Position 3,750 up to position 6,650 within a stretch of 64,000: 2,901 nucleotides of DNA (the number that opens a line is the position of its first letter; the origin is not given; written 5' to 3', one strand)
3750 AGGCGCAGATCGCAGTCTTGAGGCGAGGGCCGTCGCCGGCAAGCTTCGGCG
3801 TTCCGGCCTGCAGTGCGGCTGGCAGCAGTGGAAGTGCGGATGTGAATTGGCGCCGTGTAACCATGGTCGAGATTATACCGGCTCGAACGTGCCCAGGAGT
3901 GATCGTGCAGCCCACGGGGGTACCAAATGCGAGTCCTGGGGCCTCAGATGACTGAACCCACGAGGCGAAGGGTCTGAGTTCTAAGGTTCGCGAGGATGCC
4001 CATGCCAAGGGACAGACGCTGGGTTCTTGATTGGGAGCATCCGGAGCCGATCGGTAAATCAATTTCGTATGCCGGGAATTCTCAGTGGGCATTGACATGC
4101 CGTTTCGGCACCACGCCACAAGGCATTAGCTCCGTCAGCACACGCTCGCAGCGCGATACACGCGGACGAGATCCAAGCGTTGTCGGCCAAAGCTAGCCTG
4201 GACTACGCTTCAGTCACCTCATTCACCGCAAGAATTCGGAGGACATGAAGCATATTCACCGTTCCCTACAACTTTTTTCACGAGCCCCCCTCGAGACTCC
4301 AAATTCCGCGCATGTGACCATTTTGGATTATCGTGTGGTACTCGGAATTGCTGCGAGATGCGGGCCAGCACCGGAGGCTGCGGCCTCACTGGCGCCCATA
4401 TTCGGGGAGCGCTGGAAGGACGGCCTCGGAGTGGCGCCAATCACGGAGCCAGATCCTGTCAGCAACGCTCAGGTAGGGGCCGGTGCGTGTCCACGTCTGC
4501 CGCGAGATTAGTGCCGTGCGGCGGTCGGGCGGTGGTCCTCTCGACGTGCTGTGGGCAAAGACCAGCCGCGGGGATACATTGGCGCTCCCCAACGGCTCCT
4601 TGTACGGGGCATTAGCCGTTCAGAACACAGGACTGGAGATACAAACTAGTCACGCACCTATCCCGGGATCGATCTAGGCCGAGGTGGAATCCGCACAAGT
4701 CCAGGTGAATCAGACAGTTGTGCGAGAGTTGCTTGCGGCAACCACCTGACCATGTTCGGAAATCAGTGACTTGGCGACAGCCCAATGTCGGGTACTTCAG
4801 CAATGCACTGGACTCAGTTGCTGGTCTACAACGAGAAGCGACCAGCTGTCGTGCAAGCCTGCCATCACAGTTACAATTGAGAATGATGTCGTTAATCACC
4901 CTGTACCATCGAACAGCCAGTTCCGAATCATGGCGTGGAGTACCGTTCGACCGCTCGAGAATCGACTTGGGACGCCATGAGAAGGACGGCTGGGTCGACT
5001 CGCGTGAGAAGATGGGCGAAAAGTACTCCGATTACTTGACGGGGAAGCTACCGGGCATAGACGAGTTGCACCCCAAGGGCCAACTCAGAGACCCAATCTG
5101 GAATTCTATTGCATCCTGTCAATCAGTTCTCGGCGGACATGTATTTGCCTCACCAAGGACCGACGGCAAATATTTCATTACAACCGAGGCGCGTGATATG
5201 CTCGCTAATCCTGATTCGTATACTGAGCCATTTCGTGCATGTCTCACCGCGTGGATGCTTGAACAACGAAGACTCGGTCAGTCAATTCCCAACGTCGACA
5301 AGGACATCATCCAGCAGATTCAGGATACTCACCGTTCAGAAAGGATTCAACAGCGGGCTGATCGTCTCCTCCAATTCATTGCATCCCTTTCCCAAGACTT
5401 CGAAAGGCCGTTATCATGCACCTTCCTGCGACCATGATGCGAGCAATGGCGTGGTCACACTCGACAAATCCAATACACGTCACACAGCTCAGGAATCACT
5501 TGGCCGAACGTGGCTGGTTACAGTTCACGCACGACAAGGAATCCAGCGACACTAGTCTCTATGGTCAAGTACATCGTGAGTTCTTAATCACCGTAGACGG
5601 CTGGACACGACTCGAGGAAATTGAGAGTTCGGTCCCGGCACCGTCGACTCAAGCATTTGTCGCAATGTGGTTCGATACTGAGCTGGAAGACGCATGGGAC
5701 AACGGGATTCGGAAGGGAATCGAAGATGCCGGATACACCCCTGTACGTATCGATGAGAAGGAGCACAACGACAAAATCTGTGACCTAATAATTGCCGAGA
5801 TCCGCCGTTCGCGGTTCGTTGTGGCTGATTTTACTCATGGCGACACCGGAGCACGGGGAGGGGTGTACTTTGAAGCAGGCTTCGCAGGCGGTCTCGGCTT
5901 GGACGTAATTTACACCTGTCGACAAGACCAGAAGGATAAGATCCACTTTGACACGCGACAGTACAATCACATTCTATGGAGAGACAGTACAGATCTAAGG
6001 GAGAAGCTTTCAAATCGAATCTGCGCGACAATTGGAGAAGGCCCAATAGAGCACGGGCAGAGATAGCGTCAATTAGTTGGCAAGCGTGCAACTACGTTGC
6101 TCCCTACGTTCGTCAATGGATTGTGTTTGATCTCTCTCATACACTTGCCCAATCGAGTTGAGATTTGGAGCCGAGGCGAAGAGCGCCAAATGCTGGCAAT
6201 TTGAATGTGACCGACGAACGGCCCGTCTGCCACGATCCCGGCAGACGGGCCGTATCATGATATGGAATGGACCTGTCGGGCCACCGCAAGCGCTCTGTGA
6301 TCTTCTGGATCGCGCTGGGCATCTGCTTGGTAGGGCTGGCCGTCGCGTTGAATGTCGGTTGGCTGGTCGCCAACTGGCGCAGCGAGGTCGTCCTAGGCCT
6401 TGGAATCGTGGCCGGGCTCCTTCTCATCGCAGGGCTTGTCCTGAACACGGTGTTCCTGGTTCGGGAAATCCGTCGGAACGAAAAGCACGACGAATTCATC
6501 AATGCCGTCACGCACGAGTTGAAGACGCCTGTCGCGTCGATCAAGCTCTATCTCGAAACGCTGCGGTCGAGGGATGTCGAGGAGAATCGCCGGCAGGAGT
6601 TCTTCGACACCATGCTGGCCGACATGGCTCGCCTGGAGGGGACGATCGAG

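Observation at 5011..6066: Candidate orphan NDT/TIR-like nucleotide-targeting (defence-type) cassette, ATGA-coupled to an unknown partner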

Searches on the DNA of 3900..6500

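Call 83: search_rna_families(source=window, start=3900, end=6500, threshold=evalue, max_evalue=1)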
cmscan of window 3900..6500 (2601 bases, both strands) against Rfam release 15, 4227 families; matches with E-value up to 1: 0.
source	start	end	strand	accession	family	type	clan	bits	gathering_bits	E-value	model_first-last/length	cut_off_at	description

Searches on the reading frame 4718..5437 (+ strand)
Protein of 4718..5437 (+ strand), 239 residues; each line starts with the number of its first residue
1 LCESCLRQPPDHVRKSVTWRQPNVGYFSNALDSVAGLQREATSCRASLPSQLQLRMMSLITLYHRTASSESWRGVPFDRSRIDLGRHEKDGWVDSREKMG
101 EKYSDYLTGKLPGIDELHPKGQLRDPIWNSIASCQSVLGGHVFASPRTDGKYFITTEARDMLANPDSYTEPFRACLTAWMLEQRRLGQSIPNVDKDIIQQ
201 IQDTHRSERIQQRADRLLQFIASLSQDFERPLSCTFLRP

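Call 4: search_protein_families(library=pfam, proteins=[window:4718-5437:+], max_evalue=1)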
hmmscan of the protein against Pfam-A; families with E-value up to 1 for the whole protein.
window:4718-5437:+ (239 aa): 0 families

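Call 5: search_protein_families(library=padloc, proteins=[window:4718-5437:+], max_evalue=1)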
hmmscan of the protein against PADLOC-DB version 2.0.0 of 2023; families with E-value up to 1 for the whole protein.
window:4718-5437:+ (239 aa): 0 families

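Call 6: search_protein_families(library=ncbifam, proteins=[window:4718-5437:+], max_evalue=1)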
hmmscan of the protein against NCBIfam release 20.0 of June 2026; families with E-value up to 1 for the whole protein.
window:4718-5437:+ (239 aa): 0 families

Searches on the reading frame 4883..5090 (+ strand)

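Call 95: search_protein_families(library=pfam, proteins=[window:4883-5090:+], max_evalue=1)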
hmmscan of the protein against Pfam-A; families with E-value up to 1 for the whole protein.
window:4883-5090:+ (69 aa): 1 family
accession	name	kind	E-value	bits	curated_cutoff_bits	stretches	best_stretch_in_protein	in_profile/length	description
PF22598.2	CdsD_PD2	-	0.065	13.6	27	1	15-62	16-60/61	CdsD, periplasmic PD2 domain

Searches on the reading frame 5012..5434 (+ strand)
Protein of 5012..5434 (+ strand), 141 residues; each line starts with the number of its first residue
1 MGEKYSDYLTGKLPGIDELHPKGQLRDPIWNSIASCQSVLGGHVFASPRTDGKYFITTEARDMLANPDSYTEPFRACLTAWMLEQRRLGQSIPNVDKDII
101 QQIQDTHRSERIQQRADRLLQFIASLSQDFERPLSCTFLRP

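Call 56: predict_structure(alignment_id=A2)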
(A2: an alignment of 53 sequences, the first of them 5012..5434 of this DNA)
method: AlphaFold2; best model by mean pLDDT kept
length: 141 residues; sequences in the alignment: 53
mean_pLDDT: 80.6   pTM: 0.64
mean pLDDT of the five models: 80.6, 79.3, 78.1, 77.9, 77.7
residues with pLDDT >= 90: 74; 70-90: 27; 50-70: 33; < 50: 7
segments of 3 or more residues with pLDDT < 50: 138-141
pLDDT, mean of each block of 10 residues (from residue 1): 55 54 84 94 94 96 88 93 95 97 84 75 73 49 39
secondary structure, 60 per line:
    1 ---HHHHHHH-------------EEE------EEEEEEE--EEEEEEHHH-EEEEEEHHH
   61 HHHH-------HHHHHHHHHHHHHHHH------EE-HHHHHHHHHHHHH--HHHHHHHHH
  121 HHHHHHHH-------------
elements in order: H4-10 E24-26 E33-39 E42-47 E52-57 H58-64 H72-87 H97-109 H112-128

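Call 64: fold_search(model_id=the predicted structure, library=pdb)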
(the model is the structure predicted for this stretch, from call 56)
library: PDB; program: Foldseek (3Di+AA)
matches with E <= 10: 134; with E <= 0.001: 0
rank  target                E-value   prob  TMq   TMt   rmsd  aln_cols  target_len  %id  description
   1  8fg6_B                4.9e-01  0.23  0.20  0.19   5.4        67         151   12  Design of amyloidogenic peptide traps (released 2024-03-20)
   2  5utu_C                1.1e+00  0.05  0.18  0.07  18.8       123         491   12  2.65 Angstrom Resolution Crystal Structure of S-adenosylhomocysteinase from Cryptosporidium parvum in Complex with SAH (released 2017-03-01)
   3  3ce6_D                1.2e+00  0.07  0.17  0.06  18.1        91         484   11  Crystal structure of Mycobacterium tuberculosis S-adenosyl-L-homocysteine hydrolase in ternary complex with NAD and ad (released 2008-09-16)
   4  5utu_E                1.2e+00  0.05  0.18  0.07  18.8       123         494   12  2.65 Angstrom Resolution Crystal Structure of S-adenosylhomocysteinase from Cryptosporidium parvum in Complex with SAH (released 2017-03-01)
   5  5hm8_D                1.3e+00  0.07  0.17  0.06  17.6        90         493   14  2.85 Angstrom Crystal Structure of S-adenosylhomocysteinase from Cryptosporidium parvum in Complex with Adenosine and  (released 2016-01-27)
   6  3dhy_A                1.4e+00  0.07  0.17  0.06  18.2        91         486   11  Crystal Structures of Mycobacterium tuberculosis S-Adenosyl-L-Homocysteine Hydrolase in Ternary Complex with Substrate (released 2008-09-09)
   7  5t8k_A                1.7e+00  0.06  0.17  0.06  17.8        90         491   16  1.95 Angstrom Crystal Structure of S-adenosylhomocysteinase from Cryptosporidium parvum in Complex with Adenine and NA (released 2016-09-28)
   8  3ond_A                1.7e+00  0.06  0.17  0.06  17.5        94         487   11  Crystal structure of Lupinus luteus S-adenosyl-L-homocysteine hydrolase in complex with adenosine (released 2011-08-31)
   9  5jpi_C                1.8e+00  0.06  0.17  0.06  17.8        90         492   12  2.15 Angstrom Crystal Structure of S-adenosylhomocysteinase from Cryptosporidium parvum in Complex with D-Eritadenine  (released 2016-05-18)
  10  5hm8_A                1.8e+00  0.06  0.17  0.06  17.6        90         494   14  2.85 Angstrom Crystal Structure of S-adenosylhomocysteinase from Cryptosporidium parvum in Complex with Adenosine and  (released 2016-01-27)
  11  3dhy_B                1.9e+00  0.06  0.17  0.06  18.4        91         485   11  Crystal Structures of Mycobacterium tuberculosis S-Adenosyl-L-Homocysteine Hydrolase in Ternary Complex with Substrate (released 2008-09-09)
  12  5hm8_C                1.9e+00  0.06  0.17  0.06  17.6        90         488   14  2.85 Angstrom Crystal Structure of S-adenosylhomocysteinase from Cryptosporidium parvum in Complex with Adenosine and  (released 2016-01-27)
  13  5hm8_E                2.0e+00  0.06  0.17  0.06  17.6        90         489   14  2.85 Angstrom Crystal Structure of S-adenosylhomocysteinase from Cryptosporidium parvum in Complex with Adenosine and  (released 2016-01-27)
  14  3ond_B                2.1e+00  0.06  0.17  0.06  17.4        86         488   12  Crystal structure of Lupinus luteus S-adenosyl-L-homocysteine hydrolase in complex with adenosine (released 2011-08-31)
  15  5jpi_B                2.1e+00  0.06  0.17  0.06  17.8        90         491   12  2.15 Angstrom Crystal Structure of S-adenosylhomocysteinase from Cryptosporidium parvum in Complex with D-Eritadenine  (released 2016-05-18)
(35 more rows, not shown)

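Call 77: search_protein_representatives(protein=window:5012-5434:+)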
Query: 141 residues. Proteins with E-value up to 0.001 (for the whole library): 208; up to 1e-10: 4; up to 1e-30: 1. The best 150 are listed.
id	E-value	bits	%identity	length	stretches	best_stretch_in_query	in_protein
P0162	9.3e-91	316.7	100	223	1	1-141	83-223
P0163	1.3e-16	76.4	31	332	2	28-125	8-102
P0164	2.2e-12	62.7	38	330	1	3-128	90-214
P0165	2.5e-11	59.4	38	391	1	3-127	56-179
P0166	1.6e-10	56.8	45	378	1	23-125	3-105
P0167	3.7e-10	55.6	41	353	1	25-130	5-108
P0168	4.2e-10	55.4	40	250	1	28-136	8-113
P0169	4.2e-10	55.4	47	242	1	28-122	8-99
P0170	6.6e-10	54.8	36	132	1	28-127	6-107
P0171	7.2e-10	54.6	41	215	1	27-127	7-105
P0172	1.3e-09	53.8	36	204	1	27-125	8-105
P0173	1.3e-09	53.8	38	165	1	29-128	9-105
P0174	1.8e-09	53.3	41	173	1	28-125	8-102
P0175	2.2e-09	53.1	40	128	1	40-127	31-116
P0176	2.9e-09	52.6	35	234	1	34-126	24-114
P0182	8.0e-09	51.2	34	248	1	7-127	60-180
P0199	1.9e-07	46.8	34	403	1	18-134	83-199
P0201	2.6e-07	46.3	36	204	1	3-126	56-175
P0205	3.9e-07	45.8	36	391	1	42-132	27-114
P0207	4.5e-07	45.6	41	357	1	46-120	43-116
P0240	6.7e-06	41.8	34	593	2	28-125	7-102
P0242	6.9e-06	41.7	33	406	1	42-129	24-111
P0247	9.7e-06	41.2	32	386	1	27-128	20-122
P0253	1.6e-05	40.6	36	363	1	28-131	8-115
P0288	5.6e-05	38.8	38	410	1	17-124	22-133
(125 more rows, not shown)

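Call 78: search_protein_families(library=pfam, proteins=[P0165, P0166, P0199, P0242, P0288, P0240, P0205, P0247, P0207, P0253], max_evalue=0.01)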
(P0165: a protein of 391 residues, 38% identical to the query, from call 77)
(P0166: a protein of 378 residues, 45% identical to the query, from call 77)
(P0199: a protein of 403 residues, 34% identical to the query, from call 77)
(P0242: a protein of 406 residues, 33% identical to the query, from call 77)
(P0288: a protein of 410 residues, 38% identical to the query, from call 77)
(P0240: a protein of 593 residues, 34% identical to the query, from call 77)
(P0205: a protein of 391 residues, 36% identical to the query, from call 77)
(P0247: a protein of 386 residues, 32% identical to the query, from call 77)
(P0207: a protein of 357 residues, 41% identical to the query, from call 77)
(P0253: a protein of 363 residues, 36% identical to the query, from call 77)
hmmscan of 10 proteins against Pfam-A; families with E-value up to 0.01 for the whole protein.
P0165 (391 aa): 1 family
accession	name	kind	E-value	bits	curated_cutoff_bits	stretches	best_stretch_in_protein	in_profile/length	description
PF05014.21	Nuc_deoxyrib_tr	-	0.0037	17.8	28.8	1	289-344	45-98/117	Nucleoside 2-deoxyribosyltransferase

P0166 (378 aa): 0 families

P0199 (403 aa): 0 families

P0242 (406 aa): 2 families
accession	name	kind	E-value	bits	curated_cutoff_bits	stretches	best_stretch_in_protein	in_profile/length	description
PF05014.21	Nuc_deoxyrib_tr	-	4.2e-07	30.6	28.8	1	194-293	9-102/117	Nucleoside 2-deoxyribosyltransferase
PF05066.19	HARE-HTH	-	5.5e-05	23.9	25.9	1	344-401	5-65/71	HB1, ASXL, restriction endonuclease HTH domain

P0288 (410 aa): 1 family
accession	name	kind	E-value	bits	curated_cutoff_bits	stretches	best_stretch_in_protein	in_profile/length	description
PF05014.21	Nuc_deoxyrib_tr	-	0.0093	16.5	28.8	0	251-333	13-102/117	Nucleoside 2-deoxyribosyltransferase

P0240 (593 aa): 2 families
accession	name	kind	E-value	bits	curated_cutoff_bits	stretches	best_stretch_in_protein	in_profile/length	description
PF13676.11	TIR_2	-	4.4e-19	69.6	28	1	210-323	1-110/122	TIR domain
PF01582.25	TIR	-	0.001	19.3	21.3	1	208-304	2-96/179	TIR domain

P0205 (391 aa): 4 families
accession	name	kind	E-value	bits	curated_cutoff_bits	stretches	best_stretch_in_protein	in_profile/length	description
PF13676.11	TIR_2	-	2.5e-23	83.3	28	1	236-370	1-121/122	TIR domain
PF08357.16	SEFIR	-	6.4e-17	62.7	23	1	235-367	2-147/150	SEFIR domain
PF01582.25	TIR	-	0.0055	17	21.3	1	242-304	9-71/179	TIR domain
PF22716.1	SNaCT11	-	0.0092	16.7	27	0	167-222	86-140/164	Short NACHT-associated C-Terminal domain, family 11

P0247 (386 aa): 1 family
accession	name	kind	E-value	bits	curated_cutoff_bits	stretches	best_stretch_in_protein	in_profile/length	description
PF05014.21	Nuc_deoxyrib_tr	-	6.7e-05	23.4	28.8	1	280-338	43-98/117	Nucleoside 2-deoxyribosyltransferase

P0207 (357 aa): 1 family
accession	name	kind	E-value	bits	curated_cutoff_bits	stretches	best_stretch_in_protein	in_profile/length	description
PF05014.21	Nuc_deoxyrib_tr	-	0.0026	18.3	28.8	1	257-317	44-102/117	Nucleoside 2-deoxyribosyltransferase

P0253 (363 aa): 2 families
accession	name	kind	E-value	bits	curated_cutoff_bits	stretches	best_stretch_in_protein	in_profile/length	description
PF14277.12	DUF4364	-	0.00054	20.2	26.9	1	130-183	26-80/162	Domain of unknown function (DUF4364)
PF04144.18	SCAMP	-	0.0039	17.9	27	1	205-301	17-102/172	SCAMP family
